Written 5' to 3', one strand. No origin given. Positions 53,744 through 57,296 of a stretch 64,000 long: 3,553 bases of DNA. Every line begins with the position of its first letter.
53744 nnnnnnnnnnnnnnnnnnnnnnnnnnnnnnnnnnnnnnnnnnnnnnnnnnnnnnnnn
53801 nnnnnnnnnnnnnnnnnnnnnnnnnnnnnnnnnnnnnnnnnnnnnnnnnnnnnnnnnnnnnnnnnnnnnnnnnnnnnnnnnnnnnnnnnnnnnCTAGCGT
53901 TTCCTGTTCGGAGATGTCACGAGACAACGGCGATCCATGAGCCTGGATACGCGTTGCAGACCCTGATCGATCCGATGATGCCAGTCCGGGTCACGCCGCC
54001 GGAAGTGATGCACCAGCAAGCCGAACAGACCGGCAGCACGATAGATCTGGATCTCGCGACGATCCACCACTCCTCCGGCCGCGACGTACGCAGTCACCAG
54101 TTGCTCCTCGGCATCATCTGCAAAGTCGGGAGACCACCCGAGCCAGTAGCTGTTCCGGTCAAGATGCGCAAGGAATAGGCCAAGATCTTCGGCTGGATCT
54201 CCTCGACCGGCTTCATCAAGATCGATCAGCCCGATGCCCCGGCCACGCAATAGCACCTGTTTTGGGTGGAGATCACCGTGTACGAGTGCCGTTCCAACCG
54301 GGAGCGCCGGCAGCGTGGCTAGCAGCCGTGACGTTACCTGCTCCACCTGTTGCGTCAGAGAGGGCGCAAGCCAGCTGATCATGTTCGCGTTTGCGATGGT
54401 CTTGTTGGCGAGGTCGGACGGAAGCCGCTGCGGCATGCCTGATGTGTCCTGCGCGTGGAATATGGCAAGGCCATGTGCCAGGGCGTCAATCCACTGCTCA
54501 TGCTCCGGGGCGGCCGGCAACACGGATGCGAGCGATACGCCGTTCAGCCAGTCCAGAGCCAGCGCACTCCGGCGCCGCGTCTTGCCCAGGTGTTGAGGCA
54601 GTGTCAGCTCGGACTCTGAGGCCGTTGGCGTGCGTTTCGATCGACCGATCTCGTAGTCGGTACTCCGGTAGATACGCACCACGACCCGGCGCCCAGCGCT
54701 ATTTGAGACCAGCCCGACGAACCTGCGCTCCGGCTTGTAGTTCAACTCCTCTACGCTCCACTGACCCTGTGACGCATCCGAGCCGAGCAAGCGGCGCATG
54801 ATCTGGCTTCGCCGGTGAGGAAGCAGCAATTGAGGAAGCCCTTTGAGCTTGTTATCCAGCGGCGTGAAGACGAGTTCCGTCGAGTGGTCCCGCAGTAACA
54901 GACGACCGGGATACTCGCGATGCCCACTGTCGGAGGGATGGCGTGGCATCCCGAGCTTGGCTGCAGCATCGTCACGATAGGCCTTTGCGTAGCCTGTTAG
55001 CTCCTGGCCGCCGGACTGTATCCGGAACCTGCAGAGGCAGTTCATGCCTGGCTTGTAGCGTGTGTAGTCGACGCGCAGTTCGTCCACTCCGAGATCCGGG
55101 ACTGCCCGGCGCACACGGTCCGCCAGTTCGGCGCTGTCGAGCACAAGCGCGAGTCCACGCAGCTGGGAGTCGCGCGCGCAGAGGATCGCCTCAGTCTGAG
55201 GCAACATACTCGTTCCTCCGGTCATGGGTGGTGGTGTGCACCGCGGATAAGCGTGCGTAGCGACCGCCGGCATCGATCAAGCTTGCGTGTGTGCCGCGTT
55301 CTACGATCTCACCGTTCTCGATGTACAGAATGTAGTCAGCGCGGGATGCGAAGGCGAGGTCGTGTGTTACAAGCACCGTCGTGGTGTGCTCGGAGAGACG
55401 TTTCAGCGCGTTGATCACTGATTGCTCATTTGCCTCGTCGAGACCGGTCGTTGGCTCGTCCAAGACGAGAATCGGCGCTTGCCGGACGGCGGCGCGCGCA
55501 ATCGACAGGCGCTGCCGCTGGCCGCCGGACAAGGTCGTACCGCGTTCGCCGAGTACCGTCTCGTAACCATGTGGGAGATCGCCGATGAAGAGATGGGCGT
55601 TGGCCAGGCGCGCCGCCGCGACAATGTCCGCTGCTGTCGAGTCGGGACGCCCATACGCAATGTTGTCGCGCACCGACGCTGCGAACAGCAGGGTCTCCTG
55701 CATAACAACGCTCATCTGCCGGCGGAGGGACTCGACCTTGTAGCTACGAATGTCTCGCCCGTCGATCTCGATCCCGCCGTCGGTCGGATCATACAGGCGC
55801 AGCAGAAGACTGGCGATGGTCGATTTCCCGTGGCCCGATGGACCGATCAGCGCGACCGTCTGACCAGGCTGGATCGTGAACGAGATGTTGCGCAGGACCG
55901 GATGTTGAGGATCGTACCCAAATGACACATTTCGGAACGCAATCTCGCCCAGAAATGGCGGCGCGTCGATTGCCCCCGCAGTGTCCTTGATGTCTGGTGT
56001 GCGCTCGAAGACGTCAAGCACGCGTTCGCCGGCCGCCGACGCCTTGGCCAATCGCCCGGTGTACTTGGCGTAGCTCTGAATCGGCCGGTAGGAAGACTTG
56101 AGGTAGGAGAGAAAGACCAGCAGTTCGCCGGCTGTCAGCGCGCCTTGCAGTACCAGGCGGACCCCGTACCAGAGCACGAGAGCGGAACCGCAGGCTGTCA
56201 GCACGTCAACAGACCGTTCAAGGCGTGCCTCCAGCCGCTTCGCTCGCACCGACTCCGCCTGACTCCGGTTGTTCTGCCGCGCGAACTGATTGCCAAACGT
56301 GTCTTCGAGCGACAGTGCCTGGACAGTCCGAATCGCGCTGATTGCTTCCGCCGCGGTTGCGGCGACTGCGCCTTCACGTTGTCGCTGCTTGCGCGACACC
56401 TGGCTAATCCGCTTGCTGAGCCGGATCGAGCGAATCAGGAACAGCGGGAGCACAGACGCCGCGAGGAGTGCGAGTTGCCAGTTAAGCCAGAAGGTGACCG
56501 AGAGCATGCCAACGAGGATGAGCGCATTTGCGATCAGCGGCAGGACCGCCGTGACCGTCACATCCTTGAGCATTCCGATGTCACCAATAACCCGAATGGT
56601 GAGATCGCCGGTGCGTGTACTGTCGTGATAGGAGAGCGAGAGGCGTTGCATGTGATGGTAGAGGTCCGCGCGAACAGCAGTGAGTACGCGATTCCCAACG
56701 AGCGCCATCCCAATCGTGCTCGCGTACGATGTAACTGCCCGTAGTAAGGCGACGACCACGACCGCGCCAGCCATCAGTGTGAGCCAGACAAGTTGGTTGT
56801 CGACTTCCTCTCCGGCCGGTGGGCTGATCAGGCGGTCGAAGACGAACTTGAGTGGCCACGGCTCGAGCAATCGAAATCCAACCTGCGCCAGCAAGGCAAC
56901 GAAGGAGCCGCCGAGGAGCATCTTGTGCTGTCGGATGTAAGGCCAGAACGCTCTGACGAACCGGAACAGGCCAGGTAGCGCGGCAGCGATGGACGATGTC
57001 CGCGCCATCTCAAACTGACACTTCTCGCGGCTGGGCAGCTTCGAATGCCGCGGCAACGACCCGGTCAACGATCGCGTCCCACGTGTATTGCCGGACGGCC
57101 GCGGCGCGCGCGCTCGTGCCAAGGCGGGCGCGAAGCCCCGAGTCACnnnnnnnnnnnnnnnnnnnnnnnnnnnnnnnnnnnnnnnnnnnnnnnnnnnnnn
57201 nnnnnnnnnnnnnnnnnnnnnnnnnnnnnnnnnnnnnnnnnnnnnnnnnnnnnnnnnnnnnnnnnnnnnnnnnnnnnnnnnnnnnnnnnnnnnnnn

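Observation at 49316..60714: Second envelope module: three GT-B glycosyltransferases, an MsbA-type exporter and two kinase-fold proteins, co-directional with the acidic protein and the two-component system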

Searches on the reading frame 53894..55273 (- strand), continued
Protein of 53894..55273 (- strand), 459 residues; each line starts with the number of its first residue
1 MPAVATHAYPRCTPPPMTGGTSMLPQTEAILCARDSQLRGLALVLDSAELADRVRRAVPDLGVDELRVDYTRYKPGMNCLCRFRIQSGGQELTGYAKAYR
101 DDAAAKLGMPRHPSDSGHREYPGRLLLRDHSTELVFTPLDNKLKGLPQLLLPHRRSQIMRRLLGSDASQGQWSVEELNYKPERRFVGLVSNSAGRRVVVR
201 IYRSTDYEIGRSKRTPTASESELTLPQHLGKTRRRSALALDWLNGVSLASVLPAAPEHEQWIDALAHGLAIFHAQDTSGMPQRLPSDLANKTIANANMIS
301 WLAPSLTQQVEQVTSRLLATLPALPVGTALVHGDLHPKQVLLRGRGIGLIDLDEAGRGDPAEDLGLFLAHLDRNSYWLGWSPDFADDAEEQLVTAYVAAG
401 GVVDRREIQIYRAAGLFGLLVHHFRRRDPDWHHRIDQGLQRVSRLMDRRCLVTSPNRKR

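Call 27: search_protein_families(library=pfam, proteins=[L066:11608-13350:+, L056:18815-19834:+, L041:12301-13866:+, L027:5687-6673:+, L004:6631-7482:+, L038:19356-21005:+, L029:12483-13580:+], max_evalue=0.01)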
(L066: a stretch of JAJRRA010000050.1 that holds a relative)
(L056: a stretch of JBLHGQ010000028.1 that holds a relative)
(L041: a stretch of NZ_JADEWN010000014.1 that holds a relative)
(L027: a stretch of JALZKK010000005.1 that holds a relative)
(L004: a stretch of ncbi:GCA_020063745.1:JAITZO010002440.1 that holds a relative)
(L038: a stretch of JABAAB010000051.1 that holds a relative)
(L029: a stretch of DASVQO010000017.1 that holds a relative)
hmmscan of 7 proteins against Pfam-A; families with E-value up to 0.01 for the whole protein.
L066:11608-13350:+ (580 aa): 2 families
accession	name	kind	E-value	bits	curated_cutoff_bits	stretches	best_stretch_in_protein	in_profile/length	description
PF13372.12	Alginate_exp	-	1.6e-25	90.2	25.2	1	372-569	192-387/395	Alginate export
PF18914.6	DUF5666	-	1.1e-06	29.3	27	1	68-124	2-59/60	Domain of unknown function (DUF5666)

L056:18815-19834:+ (339 aa): 3 families
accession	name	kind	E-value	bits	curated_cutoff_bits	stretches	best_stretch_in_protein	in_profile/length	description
PF13469.12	Sulfotransfer_3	-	1.7e-32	113.9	27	1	36-250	1-213/216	Sulfotransferase family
PF00685.33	Sulfotransfer_1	-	2.3e-09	37.5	22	1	37-258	3-191/255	Sulfotransferase domain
PF17784.7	Sulfotransfer_4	-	0.0053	17.1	22.8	0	38-179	2-109/215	Sulfotransferase domain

L041:12301-13866:+ (521 aa): 2 families
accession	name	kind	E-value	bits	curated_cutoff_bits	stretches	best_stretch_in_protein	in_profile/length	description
PF04966.18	OprB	-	1.3e-56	193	22.9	1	122-521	3-372/372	Carbohydrate-selective porin, OprB family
PF00395.25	SLH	-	9.5e-07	29.1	20.8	1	54-96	3-44/44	S-layer homology domain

L027:5687-6673:+ (328 aa): 0 families

L004:6631-7482:+ (283 aa): 3 families
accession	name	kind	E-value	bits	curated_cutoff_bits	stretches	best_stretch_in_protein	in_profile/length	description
PF05770.16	Ins134_P3_kin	-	0.00055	20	23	0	212-268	140-199/201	Inositol 1,3,4-trisphosphate 5/6-kinase ATP-grasp domain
PF02655.19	ATP-grasp_3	-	0.0017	18.9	23.2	0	98-175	2-70/160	ATP-grasp domain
PF08443.16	RimK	-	0.0063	16.6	21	0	99-257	3-172/188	RimK-like ATP-grasp domain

L038:19356-21005:+ (549 aa): 4 families
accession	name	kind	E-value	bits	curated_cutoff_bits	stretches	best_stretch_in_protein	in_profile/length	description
PF01436.27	NHL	-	1.8e-41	138.6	20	6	194-220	1-27/28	NHL repeat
PF25021.1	TEN_NHL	-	3.7e-09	36.4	27.1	0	142-183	135-174/357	Teneurin NHL domain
PF24684.1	Vgb_lyase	-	7.4e-07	28.7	50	1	57-276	13-216/290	Virginiamycin B lyase family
PF17170.10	DUF5128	-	3.9e-05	23.4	22.9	1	202-264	51-114/321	6-bladed beta-propeller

L029:12483-13580:+ (365 aa): 1 family
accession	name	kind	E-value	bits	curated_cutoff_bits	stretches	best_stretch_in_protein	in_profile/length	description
PF00149.33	Metallophos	-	1.1e-12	49.3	21.5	1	109-284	7-191/191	Calcineurin-like phosphoesterase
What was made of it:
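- Closest known: LPS inner-core assembly and flipping in Gammaproteobacteria. Different: The outer-membrane partner is an alginate-export or OprB barrel, not Lpt (call 27).
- In diderms the partner is a water-filled carbohydrate channel (alginate-export or OprB type), not a lipid transport machine (call 27).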

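Call 40: predict_structure(alignment_id=A1)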
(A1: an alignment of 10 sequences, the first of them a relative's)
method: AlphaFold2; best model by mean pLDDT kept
length: 437 residues; sequences in the alignment: 10
mean_pLDDT: 86.8   pTM: 0.88
mean pLDDT of the five models: 86.8, 86.6, 85.2, 84.9, 83.2
residues with pLDDT >= 90: 255; 70-90: 143; 50-70: 21; < 50: 18
segments of 3 or more residues with pLDDT < 50: 90-96, 428-437
pLDDT, mean of each block of 10 residues (from residue 1): 88 91 94 86 91 91 87 88 57 50 85 84 88 90 80 83 91 91 80 71 91 92 90 87 95 89 93 95 96 96 93 92 87 92 96 84 92 97 95 96 91 95 70 36
secondary structure, 60 per line:
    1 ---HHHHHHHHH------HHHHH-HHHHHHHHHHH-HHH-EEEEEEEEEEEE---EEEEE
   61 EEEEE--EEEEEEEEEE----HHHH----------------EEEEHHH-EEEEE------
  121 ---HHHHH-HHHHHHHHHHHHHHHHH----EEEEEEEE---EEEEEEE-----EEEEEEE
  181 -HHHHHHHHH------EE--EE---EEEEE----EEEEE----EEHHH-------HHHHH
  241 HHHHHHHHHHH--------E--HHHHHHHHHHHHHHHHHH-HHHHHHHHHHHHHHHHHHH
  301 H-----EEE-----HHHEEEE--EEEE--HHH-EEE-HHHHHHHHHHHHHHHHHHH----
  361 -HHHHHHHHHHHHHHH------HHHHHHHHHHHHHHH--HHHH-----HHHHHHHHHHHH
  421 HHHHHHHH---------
elements in order: H4-12 H19-23 H25-35 E41-52 E56-65 E68-77 H82-85 E102-105 E110-114 H124-128 H130-146 E151-158 E162-168 E174-180 H182-190 E206-210 E215-219 H236-251 H263-280 H282-301 E307-309 E318-321 E324-327 E334-336 H338-356 H362-376 H383-397 H400-403 H409-428
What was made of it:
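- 53894..55207 (-): K1: an APH-fold kinase of 437 aa, with an extra N-terminal beta-sheet unit. AF2 pLDDT 86.8 (call 40).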

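Call 45: fold_search(model_id=the predicted structure, library=pdb)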
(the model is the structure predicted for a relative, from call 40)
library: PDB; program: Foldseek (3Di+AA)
matches with E <= 10: 1278; with E <= 0.001: 240
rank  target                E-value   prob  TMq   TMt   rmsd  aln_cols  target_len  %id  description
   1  8zic                  5.0e-10  1.00  0.49  0.58   5.9       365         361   15  Structure complex of 4-hydroxytryptamine kinase PsiK complexed with Mg2+ and Tryptamine (released 2025-04-02)
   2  5igh                  5.0e-10  1.00  0.45  0.61   5.7       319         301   21  Macrolide 2'-phosphotransferase type I (released 2017-04-26)
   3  8ixi_A                1.0e-09  1.00  0.40  0.56   6.7       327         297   16  Crystal structure of macrolide phosphotransferase from Klebsiella pneumoniae (released 2024-01-31)
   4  8agy_A                1.1e-09  1.00  0.49  0.60   4.7       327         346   17  The Corramycin phosphotransferase in complex with Corramycin (released 2023-08-16)
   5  9eto_A                1.7e-09  1.00  0.45  0.53   6.4       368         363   14  PsiK from Psilocybe cubensis (released 2024-11-06)
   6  8ixi_B                2.6e-09  1.00  0.45  0.64   6.1       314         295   15  Crystal structure of macrolide phosphotransferase from Klebsiella pneumoniae (released 2024-01-31)
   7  7w19_A                3.3e-09  1.00  0.38  0.53   6.7       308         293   17  Crystal Structure of Acinetobacter baumannii MPH-E (released 2022-12-07)
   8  2pyw_A                3.5e-09  1.00  0.41  0.42  10.3       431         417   12  Structure of A. thaliana 5-methylthioribose kinase in complex with ADP and MTR (released 2008-01-15)
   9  7w19_B                6.4e-09  1.00  0.40  0.56   6.1       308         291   16  Crystal Structure of Acinetobacter baumannii MPH-E (released 2022-12-07)
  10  5uxb_B                7.5e-09  1.00  0.42  0.57   9.0       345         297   18  Crystal structure of macrolide 2'-phosphotransferase MphH from Brachybacterium faecium, apoenzyme (released 2017-07-26)
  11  7w1a_B                1.0e-08  1.00  0.44  0.63   5.6       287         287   15  Crystal Structure of MPH-E in complex with GMP and Azithromycin (released 2023-04-26)
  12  5uxd_B                1.0e-08  1.00  0.39  0.54   6.9       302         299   18  Crystal structure of macrolide 2'-phosphotransferase MphH from Brachybacterium faecium in complex with azithromycin (released 2017-08-23)
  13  5uxb_A                1.1e-08  1.00  0.41  0.58   8.5       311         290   18  Crystal structure of macrolide 2'-phosphotransferase MphH from Brachybacterium faecium, apoenzyme (released 2017-07-26)
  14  2pu8_A                1.2e-08  1.00  0.44  0.51   6.3       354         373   11  Structures of 5-methylthioribose kinase reveal substrate specificity and unusual mode of nucleotide binding (released 2007-05-22)
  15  9a5i_A                1.4e-08  1.00  0.44  0.48   7.8       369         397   12  Integrative model of MTNK-DHOM by crosslinking MS and deep learning (released 2024-09-18)
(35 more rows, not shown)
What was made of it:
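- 53894..55207 (-): Fold neighbours are PsiK, macrolide phosphotransferases, corramycin phosphotransferase, methylthioribose kinase and LxmK (call 45).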

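Call 49: list_cluster_members(proteins=[P0001, P0014, P0017])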
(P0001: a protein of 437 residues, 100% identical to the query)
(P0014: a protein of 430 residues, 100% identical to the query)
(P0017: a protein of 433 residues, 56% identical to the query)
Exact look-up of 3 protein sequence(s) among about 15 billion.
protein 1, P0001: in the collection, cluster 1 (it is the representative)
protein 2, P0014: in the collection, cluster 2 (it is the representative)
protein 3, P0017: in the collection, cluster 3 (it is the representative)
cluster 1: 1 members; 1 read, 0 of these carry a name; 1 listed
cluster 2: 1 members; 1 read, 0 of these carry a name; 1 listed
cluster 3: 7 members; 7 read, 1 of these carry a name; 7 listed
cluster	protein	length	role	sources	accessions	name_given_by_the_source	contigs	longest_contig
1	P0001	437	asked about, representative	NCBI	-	-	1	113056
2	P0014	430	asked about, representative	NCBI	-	-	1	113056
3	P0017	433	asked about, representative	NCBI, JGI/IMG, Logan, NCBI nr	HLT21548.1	MAG TPA: glycosyltransferase [Thermomicrobiales bacterium] | glycosyltransferase [Thermomicrobiales bacterium]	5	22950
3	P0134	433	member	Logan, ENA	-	-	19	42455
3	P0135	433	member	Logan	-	-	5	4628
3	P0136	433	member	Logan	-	-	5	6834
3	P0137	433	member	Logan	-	-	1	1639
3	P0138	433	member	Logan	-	-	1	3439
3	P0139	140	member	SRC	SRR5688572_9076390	-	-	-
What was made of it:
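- Tried and rejected: The source organism carries no name (call 49).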

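Call 52: search_protein_families(library=padloc, proteins=[window:53894-55207:-], max_evalue=0.001)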
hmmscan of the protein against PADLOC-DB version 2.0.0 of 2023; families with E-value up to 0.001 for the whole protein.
window:53894-55207:- (437 aa): 0 families

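Call 79: search_protein_families(library=pfam, proteins=[window:53894-55207:-], max_evalue=10)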
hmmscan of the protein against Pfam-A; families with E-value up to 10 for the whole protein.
window:53894-55207:- (437 aa): 2 families
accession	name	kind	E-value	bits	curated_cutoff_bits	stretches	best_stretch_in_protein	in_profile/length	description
PF01636.29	APH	-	1.9e-17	64.3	23.2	1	209-355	70-211/239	Phosphotransferase enzyme family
PF19974.5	TCAD9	-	0.00017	21.3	40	1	278-339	282-331/429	Ternary complex associated domain 9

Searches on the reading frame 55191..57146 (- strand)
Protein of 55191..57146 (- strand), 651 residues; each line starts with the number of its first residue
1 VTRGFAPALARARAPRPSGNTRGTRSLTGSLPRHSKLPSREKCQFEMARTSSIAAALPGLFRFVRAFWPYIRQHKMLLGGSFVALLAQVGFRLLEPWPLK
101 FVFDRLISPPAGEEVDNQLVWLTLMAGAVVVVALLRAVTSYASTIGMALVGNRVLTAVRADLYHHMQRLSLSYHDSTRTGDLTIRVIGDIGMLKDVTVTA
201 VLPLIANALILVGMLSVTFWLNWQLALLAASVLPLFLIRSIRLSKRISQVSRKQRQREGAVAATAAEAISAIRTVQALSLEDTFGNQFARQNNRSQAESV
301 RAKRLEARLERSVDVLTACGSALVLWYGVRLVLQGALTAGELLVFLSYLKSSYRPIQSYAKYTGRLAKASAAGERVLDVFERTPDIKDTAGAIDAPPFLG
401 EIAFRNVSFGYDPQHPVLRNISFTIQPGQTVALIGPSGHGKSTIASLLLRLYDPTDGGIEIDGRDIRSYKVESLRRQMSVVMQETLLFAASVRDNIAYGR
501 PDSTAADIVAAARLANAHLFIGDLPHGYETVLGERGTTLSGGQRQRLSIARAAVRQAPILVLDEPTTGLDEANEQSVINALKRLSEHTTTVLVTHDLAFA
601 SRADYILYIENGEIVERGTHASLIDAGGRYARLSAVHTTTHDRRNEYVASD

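Call 3: search_protein_families(library=pfam, proteins=[window:55191-57146:-], max_evalue=0.01)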
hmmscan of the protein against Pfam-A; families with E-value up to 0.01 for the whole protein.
window:55191-57146:- (651 aa): 5 families
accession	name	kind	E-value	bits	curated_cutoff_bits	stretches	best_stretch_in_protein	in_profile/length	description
PF00664.28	ABC_membrane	-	7e-47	160.8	28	1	94-349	17-267/274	ABC transporter transmembrane region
PF00005.33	ABC_tran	-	3.7e-35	121.9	25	1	418-567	1-137/137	ABC transporter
PF02463.25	SMC_N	-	1.1e-07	32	40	1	459-609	111-211/220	RecF/RecN/SMC N terminal domain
PF13304.12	AAA_21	-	2.1e-05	25.2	27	1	550-598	249-301/304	AAA domain, putative AbiEii toxin, Type IV TA system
PF07728.20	AAA_5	-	0.0007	20.1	22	0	431-453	2-24/139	AAA domain (dynein-related subfamily)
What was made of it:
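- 55191..57008 (-): Fused TMD-NBD ABC exporter of the ABCB / type IV exporter kind, 605 aa. Pfam ABC_membrane plus ABC_tran (call 3).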

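Call 4: search_protein_families(library=ncbifam, proteins=[window:55191-57146:-], max_evalue=0.01)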
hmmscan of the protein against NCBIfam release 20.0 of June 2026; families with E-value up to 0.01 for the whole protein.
window:55191-57146:- (651 aa): 192 families (the best 25 are shown)
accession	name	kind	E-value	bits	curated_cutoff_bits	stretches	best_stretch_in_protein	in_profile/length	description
TIGR02204.1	MsbA_rel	hypoth_equivalog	2.5e-136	455.7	780.4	1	63-635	5-573/576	ABC transporter, permease/ATP-binding protein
TIGR02203.1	MsbA_lipidA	equivalog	4.6e-125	418.3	602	1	67-637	5-569/572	lipid A export permease/ATP-binding protein MsbA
TIGR00958.1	3a01208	subfamily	5.5e-117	391.9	874.6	1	70-633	155-710/711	antigen peptide transporter 2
NF052233.1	CphA_assoc_ABC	equivalog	7.9e-116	388.2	880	1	39-644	152-750/766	cyanophycin metabolism-associated ABC transporter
TIGR01846.1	type_I_sec_HlyB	subfamily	5.8e-112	375.2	725.55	1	67-634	130-689/694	type I secretion system permease/ATPase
NF045513.1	HepA_fam_ABC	equivalog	7e-111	371.5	725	1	125-629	97-601/610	heterocyst formation ABC transporter subunit HepA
NF008381.0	PRK11176.1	equivalog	3.7e-109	365.7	867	1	63-636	12-578/582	lipid A ABC transporter ATP-binding protein/permease MsbA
NF010178.0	PRK13657.1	equivalog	9e-101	338.1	733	1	91-643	34-576/588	glucan ABC transporter ATP-binding protein/ permease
TIGR03375.1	type_I_sec_LssB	subfamily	2.7e-96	323.4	693.1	1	123-625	189-690/696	type I secretion system permease/ATPase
TIGR03796.1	NHLM_micro_ABC1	equivalog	1.2e-95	321.2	853.3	1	115-633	186-708/710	NHLP family bacteriocin export ABC transporter peptidase/permease/ATPase subunit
NF008055.0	PRK10789.1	equivalog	1.7e-89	300.8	845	1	63-632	4-566/590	SmdA family multidrug ABC transporter permease/ATP-binding protein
TIGR02868.1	CydC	equivalog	7.3e-85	285.6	329.05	1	120-597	50-530/530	thiol reductant ABC exporter subunit CydC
NF008364.0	PRK11160.1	equivalog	2.1e-82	277.5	630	1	124-634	61-572/575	heme ABC transporter ATP-binding protein/permease CydC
TIGR03797.1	NHLM_micro_ABC2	equivalog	2.3e-82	277.6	709.4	1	121-634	174-682/686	NHLP bacteriocin export ABC transporter permease/ATPase subunit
NF008056.1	PRK10790.1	equivalog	3.8e-82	276.7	746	1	122-636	64-574/584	SmdB family multidrug efflux ABC transporter permease/ATP-binding protein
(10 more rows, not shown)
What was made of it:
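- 55191..57008 (-): NCBIfam MsbA_rel 455.7 bits (cutoff 780) and MsbA 418.3 (cutoff 602), both below cutoff (call 4).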

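Call 31: search_solved_structures(query=window:55191-57008:-, max_evalue=1e-60)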
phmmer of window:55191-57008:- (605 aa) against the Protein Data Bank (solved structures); distinct sequences matched with E-value up to 1e-60: 166 (the best 60 are shown).
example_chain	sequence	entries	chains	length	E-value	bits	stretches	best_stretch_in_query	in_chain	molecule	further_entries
6fn1_A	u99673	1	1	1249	4.7e-157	527.2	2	56-590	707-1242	Human-mouse chimeric ABCB1 (ABCBHM)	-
6fn4_A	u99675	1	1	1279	5.2e-157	527.1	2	56-590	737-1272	Apo form of Human-mouse chimeric ABCB1 (ABCB1HM) in complex with Antigen binding fragment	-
6ujt_A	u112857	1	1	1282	1.3e-156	525.8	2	83-591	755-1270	ATP-dependent translocase ABCB1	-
6qee_A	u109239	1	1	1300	1.7e-156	525.4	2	93-593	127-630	ABCB1HM-EQ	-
6ujw_A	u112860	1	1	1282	2.3e-156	524.9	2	83-591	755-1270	ATP-dependent translocase ABCB1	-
6ujp_A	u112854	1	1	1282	2.6e-156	524.8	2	83-591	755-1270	ATP-dependent translocase ABCB1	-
5kpi_A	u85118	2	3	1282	4.2e-156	524.1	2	83-591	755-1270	Multidrug resistance protein 1A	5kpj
4m2s_A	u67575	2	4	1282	4.3e-156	524.1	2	83-591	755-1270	Multidrug resistance protein 1A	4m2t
4m1m_A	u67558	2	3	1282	5e-156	523.9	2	83-591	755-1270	Multidrug resistance protein 1A | ATP-dependent translocase ABCB1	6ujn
6ujs_A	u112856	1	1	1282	5.7e-156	523.6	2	84-591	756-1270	ATP-dependent translocase ABCB1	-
3g60_A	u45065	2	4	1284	5.9e-156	523.6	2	83-591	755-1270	Multidrug resistance protein 1a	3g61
4ksb_A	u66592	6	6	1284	6.2e-156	523.5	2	83-590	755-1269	Multidrug resistance protein 1A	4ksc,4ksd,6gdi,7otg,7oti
6ujr_A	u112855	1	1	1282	6.2e-156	523.5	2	83-591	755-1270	ATP-dependent translocase ABCB1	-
4q9h_A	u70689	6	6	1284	6.3e-156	523.5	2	83-590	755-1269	Multidrug resistance protein 1A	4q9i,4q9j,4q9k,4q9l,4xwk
4f4c_A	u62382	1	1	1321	6.9e-156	523.4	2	83-590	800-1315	Multidrug resistance protein pgp-1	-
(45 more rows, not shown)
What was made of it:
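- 55191..57008 (-): In the PDB, Sav1866 scores 346 bits and MsbA 305 (call 31).
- MsbA and MsbA_rel scores are below cutoff, and Sav1866 scores higher in the PDB (calls 4, 31). The exporter is of the ABCB drug-exporter type (call 31).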

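Call 52: search_protein_families(library=padloc, proteins=[window:55191-57008:-], max_evalue=0.001)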
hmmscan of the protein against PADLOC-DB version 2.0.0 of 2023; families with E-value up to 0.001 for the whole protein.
window:55191-57008:- (605 aa): 6 families
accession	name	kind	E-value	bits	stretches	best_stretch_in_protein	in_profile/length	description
PDLC04135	mad3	-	1.1e-34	118.6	2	487-566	258-340/374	mads_3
PDLC04140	mad8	-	1.6e-09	35.7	1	366-548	9-230/314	mads_8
PDLC04678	PDC-M49A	-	6.8e-06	22.6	1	485-552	541-611/681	-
PDLC03859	LmuB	-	4.2e-05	20.9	0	511-555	539-590/611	-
PDLC02980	AriA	-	0.00011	20.3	0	494-552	239-301/304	-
PDLC02914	ATPase-Toprim_I-B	-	0.00049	17.4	0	497-566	189-262/443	-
